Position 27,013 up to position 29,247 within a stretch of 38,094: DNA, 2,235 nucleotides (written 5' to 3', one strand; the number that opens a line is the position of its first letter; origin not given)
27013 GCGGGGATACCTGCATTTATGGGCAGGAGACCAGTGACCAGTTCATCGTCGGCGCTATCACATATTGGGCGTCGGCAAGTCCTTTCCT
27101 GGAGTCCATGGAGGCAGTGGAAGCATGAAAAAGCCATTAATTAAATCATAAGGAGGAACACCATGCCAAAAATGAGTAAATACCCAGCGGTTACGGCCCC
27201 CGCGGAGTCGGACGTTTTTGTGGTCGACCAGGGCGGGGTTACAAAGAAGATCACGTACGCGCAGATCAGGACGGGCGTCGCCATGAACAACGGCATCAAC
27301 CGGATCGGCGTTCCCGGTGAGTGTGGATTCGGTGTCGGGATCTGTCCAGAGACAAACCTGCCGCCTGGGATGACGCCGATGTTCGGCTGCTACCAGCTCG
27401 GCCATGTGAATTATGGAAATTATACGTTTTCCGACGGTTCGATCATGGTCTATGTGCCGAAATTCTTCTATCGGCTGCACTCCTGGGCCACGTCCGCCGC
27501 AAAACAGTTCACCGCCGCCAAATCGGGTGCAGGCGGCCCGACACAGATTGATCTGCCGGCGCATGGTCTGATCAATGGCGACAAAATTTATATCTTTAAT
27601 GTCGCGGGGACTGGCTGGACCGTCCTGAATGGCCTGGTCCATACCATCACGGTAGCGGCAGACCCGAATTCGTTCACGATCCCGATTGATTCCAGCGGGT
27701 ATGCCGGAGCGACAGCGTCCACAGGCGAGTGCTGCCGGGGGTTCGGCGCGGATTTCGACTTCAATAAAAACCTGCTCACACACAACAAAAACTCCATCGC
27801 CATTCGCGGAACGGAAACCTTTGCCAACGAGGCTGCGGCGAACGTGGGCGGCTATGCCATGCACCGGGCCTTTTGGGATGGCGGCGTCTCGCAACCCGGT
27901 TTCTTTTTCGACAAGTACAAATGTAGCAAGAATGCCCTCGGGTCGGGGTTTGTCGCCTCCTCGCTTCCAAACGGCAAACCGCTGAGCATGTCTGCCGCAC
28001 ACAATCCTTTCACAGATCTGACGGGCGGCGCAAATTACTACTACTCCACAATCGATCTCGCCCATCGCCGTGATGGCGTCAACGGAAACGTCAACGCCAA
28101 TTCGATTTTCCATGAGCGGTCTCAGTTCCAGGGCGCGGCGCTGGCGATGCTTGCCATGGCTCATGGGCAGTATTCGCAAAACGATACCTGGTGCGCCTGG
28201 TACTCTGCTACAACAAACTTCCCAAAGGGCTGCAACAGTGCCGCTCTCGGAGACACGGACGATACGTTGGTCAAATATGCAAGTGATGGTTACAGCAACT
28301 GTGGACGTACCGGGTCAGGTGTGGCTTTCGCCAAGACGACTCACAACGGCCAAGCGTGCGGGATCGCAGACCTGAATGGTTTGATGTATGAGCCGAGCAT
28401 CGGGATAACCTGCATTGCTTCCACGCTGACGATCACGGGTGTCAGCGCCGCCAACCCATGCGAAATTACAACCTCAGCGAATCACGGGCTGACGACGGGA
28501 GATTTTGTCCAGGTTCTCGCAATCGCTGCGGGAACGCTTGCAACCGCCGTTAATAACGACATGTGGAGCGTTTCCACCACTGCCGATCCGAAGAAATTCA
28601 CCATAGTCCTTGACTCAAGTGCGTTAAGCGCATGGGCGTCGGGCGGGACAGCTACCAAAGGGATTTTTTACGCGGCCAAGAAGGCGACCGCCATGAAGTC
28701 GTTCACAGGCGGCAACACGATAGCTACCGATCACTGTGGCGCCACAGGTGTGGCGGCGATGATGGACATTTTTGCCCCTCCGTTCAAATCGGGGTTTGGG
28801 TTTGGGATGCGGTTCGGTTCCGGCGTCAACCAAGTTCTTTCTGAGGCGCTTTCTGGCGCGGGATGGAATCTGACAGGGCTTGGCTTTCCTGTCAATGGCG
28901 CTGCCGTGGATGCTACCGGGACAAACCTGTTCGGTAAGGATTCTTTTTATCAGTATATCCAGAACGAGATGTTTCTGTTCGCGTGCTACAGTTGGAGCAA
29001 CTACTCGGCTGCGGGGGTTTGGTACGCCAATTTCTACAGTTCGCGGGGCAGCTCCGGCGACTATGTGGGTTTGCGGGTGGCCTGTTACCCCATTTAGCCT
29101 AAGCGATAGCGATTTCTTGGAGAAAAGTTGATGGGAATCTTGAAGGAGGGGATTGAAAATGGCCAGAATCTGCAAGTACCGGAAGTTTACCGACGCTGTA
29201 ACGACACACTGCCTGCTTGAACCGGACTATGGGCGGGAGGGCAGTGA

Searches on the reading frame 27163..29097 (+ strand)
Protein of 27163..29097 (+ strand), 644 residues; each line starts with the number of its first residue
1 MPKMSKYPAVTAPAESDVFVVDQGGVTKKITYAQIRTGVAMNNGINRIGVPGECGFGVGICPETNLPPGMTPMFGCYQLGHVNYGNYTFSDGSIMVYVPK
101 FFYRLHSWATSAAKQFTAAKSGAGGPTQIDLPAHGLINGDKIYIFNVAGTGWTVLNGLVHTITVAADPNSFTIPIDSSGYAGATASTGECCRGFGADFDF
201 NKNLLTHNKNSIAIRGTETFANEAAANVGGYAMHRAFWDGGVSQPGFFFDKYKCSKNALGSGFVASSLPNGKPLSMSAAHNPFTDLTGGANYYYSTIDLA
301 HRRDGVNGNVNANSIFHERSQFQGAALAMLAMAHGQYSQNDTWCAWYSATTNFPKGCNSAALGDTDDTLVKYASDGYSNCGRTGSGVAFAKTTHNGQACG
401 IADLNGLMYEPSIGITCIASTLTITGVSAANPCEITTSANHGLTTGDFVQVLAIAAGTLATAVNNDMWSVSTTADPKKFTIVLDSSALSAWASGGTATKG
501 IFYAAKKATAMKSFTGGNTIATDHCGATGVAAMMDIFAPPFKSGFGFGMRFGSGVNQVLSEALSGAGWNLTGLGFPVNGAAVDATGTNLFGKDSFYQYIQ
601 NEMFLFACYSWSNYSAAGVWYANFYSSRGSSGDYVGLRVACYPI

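Call 64: search_protein_families(library=phrogs, proteins=[window:27163-29097:+], max_evalue=0.00001)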
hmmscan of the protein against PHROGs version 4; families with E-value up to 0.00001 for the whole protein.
window:27163-29097:+ (644 aa): 2 families
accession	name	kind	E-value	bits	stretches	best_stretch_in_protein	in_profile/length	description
phrog_20912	-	unknown function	4.7e-17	62.6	1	52-104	145-198/583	-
phrog_2889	-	unknown function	5.7e-08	33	0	589-643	361-415/418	-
